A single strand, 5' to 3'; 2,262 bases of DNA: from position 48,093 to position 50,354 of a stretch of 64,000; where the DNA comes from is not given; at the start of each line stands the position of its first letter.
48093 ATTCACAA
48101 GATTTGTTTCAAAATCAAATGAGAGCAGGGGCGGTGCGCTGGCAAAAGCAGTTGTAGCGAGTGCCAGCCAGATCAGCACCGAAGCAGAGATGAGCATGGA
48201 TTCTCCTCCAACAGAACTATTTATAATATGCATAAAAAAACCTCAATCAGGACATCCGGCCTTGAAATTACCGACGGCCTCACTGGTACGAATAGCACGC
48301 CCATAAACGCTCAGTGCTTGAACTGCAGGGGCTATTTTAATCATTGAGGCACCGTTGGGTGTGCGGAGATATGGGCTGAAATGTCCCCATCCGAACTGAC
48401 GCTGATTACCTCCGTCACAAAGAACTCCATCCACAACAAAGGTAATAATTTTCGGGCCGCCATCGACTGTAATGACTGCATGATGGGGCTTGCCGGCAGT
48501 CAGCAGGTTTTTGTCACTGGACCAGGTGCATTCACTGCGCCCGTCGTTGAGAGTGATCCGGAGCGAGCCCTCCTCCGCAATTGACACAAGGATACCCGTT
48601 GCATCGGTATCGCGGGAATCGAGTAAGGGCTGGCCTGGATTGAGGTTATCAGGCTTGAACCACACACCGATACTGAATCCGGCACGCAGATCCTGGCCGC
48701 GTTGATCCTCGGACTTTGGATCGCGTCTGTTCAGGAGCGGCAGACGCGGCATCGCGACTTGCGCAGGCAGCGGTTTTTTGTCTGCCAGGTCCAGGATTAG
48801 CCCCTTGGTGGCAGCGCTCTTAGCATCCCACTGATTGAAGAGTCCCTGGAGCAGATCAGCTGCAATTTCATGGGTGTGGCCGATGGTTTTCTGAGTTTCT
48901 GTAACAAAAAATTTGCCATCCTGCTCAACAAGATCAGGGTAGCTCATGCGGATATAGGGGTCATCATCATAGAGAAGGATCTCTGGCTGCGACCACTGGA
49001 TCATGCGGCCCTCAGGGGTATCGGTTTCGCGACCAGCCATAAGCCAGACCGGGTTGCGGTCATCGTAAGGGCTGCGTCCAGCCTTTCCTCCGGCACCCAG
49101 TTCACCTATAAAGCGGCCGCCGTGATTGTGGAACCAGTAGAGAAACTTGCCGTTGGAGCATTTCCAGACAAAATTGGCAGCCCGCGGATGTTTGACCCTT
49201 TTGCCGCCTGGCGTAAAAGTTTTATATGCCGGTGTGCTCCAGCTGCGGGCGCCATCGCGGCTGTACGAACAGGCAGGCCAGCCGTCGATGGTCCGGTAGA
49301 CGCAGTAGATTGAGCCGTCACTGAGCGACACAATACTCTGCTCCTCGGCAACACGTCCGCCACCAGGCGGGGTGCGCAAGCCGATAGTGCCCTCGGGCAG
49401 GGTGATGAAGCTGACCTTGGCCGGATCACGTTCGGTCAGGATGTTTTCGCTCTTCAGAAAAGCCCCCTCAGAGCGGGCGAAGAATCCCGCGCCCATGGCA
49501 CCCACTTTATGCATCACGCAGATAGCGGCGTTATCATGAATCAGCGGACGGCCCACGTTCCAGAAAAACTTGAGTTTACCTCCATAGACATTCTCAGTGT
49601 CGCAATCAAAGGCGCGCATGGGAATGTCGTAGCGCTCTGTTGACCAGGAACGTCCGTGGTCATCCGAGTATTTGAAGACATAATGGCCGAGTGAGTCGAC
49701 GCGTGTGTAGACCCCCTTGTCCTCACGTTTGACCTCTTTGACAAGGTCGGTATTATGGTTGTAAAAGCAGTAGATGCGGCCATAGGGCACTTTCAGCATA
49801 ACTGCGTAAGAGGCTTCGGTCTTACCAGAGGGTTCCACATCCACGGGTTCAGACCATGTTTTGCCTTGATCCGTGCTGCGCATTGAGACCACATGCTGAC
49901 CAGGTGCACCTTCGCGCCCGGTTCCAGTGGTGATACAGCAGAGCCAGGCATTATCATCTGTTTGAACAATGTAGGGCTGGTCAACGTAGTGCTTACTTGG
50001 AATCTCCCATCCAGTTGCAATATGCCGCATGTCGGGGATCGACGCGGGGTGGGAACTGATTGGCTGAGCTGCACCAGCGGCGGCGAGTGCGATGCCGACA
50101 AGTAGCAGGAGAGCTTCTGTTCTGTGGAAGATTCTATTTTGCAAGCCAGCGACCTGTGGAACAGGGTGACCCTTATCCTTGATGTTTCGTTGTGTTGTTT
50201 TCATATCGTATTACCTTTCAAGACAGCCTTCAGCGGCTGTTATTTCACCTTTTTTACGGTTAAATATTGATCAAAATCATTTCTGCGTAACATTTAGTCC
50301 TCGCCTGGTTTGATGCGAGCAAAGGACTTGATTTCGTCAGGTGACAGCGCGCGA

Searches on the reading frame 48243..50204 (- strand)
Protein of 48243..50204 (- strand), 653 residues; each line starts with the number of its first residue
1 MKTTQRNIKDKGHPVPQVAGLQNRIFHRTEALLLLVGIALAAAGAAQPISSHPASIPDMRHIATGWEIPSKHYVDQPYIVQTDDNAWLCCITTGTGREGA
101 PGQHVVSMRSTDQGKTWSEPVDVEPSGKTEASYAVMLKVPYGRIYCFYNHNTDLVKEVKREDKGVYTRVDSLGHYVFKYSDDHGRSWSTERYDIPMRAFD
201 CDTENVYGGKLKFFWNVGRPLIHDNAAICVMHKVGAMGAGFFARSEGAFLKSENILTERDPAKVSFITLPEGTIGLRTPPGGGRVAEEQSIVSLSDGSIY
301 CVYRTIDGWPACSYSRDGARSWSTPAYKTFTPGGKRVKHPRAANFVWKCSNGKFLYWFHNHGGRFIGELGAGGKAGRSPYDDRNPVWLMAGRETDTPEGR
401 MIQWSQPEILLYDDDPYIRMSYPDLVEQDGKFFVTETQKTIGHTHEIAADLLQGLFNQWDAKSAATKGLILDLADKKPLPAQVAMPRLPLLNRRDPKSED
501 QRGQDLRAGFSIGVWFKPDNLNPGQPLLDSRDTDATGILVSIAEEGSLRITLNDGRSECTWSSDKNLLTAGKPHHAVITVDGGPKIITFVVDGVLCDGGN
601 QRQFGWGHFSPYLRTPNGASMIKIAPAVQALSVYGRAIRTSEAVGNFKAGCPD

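Call 16: find_encoding_contigs(protein=window:48243-50204:-, flank=10000, max_places=4)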
Protein window:48243-50204:- (653 aa): 1 contig read that carries it; 1 place shown.
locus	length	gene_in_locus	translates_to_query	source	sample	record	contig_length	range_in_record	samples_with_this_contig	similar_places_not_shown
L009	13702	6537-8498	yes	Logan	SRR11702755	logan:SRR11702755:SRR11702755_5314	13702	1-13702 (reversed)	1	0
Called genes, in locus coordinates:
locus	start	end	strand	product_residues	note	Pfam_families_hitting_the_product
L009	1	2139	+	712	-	?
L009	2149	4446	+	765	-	PF18911:PKD_4 (faint), PF13385:Laminin_G_3, PF00801:PKD (faint), PF18981:InlK_D3 (faint), PF22352:K319L-like_PKD (weak), PF13385:Laminin_G_3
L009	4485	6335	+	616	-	-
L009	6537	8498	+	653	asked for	PF13088:BNR_2, PF13385:Laminin_G_3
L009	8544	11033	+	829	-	PF13385:Laminin_G_3 (weak), PF02449:Glyco_hydro_42 (weak)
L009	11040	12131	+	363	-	PF01208:URO-D (faint)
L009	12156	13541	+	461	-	PF13088:BNR_2, PF13859:BNR_3 (faint), PF02012:BNR (faint)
